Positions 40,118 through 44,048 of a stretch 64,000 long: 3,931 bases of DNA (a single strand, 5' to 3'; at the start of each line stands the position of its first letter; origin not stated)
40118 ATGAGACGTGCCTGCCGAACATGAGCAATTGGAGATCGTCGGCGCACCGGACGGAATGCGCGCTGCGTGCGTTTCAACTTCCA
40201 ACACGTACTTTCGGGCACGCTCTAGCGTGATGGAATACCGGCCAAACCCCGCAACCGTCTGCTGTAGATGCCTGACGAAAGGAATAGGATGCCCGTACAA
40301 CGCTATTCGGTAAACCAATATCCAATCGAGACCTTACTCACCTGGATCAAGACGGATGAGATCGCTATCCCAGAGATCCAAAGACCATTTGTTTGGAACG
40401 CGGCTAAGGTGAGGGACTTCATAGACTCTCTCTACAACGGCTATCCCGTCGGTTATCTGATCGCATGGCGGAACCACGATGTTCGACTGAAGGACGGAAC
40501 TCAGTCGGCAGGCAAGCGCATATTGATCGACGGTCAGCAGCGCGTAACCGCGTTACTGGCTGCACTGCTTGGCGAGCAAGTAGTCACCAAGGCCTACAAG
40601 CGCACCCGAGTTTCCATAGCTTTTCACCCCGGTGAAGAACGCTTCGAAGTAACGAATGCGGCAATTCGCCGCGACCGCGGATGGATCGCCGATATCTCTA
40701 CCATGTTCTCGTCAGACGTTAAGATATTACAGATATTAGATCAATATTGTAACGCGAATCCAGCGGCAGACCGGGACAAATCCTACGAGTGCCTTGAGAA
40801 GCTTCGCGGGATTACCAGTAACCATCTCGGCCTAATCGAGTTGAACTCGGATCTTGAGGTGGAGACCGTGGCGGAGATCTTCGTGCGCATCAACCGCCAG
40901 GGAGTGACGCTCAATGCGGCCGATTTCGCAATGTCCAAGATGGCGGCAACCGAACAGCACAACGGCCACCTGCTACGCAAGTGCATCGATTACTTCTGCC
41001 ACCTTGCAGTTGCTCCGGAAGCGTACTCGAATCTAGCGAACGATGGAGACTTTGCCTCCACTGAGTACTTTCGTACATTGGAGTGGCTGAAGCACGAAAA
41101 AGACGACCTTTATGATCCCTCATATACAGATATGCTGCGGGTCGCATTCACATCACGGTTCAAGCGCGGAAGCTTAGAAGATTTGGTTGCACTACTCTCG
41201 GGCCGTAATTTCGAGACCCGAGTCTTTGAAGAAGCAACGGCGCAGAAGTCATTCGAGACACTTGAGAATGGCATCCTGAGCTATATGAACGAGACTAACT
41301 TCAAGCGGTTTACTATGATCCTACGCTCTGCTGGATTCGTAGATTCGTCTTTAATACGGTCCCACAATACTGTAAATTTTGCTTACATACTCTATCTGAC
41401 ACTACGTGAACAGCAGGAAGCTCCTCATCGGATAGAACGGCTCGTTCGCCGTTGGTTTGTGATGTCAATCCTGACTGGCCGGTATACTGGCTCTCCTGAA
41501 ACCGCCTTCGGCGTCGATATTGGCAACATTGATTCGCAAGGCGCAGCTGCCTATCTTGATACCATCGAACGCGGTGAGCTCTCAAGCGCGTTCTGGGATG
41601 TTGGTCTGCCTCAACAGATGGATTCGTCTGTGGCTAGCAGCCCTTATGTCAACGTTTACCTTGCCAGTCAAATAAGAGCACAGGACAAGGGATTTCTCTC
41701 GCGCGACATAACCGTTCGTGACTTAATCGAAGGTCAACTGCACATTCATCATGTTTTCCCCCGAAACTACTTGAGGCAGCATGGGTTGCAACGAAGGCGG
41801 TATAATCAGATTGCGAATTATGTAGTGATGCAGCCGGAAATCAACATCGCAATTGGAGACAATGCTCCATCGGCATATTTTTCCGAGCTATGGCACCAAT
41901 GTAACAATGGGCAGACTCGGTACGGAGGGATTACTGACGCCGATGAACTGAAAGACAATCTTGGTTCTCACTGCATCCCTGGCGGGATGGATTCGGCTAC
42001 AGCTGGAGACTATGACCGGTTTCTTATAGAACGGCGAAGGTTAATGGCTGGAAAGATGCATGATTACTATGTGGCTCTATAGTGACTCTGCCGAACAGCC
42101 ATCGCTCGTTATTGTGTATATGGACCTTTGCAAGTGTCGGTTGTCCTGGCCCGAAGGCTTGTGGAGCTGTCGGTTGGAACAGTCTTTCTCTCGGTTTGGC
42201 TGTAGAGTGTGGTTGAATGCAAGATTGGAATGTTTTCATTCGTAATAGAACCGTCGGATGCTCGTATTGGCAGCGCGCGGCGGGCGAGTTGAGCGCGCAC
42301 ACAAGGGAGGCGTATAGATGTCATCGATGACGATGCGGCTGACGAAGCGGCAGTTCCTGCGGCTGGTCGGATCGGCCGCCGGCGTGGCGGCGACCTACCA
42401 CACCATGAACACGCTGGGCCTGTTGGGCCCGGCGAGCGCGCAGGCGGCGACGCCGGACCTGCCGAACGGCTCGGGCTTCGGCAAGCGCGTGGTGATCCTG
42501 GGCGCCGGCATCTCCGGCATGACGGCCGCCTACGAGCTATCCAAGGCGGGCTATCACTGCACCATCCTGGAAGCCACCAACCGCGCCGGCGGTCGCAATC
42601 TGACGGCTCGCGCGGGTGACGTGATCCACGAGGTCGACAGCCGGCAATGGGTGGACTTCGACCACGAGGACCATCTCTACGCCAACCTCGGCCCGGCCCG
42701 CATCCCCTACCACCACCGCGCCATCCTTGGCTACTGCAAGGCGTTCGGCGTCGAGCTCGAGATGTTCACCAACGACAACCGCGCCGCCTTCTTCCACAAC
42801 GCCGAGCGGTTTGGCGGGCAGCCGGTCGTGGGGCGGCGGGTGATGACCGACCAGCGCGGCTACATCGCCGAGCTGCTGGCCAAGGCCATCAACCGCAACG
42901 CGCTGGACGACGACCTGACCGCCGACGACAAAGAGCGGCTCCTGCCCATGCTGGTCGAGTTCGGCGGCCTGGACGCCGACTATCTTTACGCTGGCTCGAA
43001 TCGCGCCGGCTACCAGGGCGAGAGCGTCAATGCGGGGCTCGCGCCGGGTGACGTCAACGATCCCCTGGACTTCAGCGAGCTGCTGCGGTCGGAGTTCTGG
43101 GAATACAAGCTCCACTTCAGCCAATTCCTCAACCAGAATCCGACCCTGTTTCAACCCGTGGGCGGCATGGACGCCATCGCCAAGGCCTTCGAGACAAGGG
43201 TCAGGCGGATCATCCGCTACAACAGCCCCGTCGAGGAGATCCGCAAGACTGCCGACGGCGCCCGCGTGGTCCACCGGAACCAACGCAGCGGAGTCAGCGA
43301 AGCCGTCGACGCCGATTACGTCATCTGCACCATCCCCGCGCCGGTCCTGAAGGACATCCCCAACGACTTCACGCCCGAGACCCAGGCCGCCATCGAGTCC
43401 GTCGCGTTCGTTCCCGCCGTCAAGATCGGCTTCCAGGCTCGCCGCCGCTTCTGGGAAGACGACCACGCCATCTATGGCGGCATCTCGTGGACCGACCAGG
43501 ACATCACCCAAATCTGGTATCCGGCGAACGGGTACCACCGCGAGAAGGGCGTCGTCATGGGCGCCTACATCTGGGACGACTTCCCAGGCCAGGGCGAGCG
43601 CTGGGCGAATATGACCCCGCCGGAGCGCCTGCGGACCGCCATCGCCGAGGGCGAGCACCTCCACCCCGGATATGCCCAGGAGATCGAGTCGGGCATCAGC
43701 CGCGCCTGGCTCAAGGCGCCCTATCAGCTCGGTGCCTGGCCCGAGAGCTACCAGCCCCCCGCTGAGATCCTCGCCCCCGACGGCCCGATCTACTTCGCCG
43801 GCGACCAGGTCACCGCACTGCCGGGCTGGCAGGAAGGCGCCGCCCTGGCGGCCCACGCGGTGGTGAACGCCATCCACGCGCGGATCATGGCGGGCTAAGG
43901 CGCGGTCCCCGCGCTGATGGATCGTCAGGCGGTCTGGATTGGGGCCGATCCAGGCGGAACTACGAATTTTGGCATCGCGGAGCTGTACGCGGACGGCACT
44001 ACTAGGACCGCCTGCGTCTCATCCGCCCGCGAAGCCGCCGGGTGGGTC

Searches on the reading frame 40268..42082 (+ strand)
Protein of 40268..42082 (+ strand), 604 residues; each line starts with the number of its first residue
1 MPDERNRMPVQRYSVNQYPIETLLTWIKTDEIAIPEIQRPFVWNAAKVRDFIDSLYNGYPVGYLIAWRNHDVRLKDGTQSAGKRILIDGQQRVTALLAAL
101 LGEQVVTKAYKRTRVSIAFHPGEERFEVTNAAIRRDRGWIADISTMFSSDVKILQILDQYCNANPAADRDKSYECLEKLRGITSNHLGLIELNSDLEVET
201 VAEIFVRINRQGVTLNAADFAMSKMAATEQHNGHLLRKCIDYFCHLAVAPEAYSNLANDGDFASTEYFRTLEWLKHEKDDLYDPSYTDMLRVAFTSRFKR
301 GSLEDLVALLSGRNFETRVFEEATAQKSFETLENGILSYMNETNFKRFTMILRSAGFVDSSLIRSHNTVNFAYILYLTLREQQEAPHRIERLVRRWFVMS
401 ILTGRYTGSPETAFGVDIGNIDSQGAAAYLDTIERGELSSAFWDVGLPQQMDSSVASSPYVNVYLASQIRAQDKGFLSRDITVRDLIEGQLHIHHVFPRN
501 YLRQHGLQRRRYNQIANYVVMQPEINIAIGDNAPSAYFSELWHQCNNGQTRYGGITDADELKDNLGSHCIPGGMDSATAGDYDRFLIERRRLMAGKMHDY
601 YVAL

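Call 31: find_encoding_contigs(protein=window:40268-42082:+, flank=10000, max_places=2)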
Protein window:40268-42082:+ (604 aa): no gene with exactly this product is on record in the collection.

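Call 34: search_protein_families(library=pfam, proteins=[window:40268-42082:+], max_evalue=0.001)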
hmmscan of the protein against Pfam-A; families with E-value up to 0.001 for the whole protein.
window:40268-42082:+ (604 aa): 1 family
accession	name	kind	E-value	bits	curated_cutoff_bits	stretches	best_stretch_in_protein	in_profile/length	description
PF03235.19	GmrSD_N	-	1.1e-28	101.2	33.2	1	23-223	4-196/199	GmrSD restriction endonuclease, N-terminal domain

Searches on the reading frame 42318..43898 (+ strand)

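Call 34: search_protein_families(library=pfam, proteins=[window:42318-43898:+], max_evalue=0.001)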
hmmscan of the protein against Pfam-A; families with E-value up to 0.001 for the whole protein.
window:42318-43898:+ (526 aa): 9 families
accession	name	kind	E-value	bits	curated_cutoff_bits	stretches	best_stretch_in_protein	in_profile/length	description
PF01593.30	Amino_oxidase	-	9.6e-47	160.7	19.8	1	65-519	1-442/443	Flavin containing amine oxidoreductase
PF13450.12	NAD_binding_8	-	3.2e-12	47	21.9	1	60-119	1-60/68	NAD(P)-binding Rossmann-like domain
PF01266.30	DAO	-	9.1e-12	45.6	27.9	1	57-106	1-49/353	FAD dependent oxidoreductase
PF00890.30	FAD_binding_2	-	8.2e-08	32.3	20.4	1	58-160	2-103/414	FAD binding domain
PF07992.20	Pyr_redox_2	-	2.9e-07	30.6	26.1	1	50-116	142-202/291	Pyridine nucleotide-disulphide oxidoreductase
PF01494.25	FAD_binding_3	-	3e-05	23.9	22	0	58-89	4-35/349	FAD binding domain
PF00070.33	Pyr_redox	-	8.3e-05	23.5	22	0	57-105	1-48/82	Pyridine nucleotide-disulphide oxidoreductase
PF01946.23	Thi4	-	0.00019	21.2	26.2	1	58-92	20-55/235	Thi4 family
PF03486.20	HI0933_like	-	0.00053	19.9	50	0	57-96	2-41/244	HI0933-like protein Rossmann domain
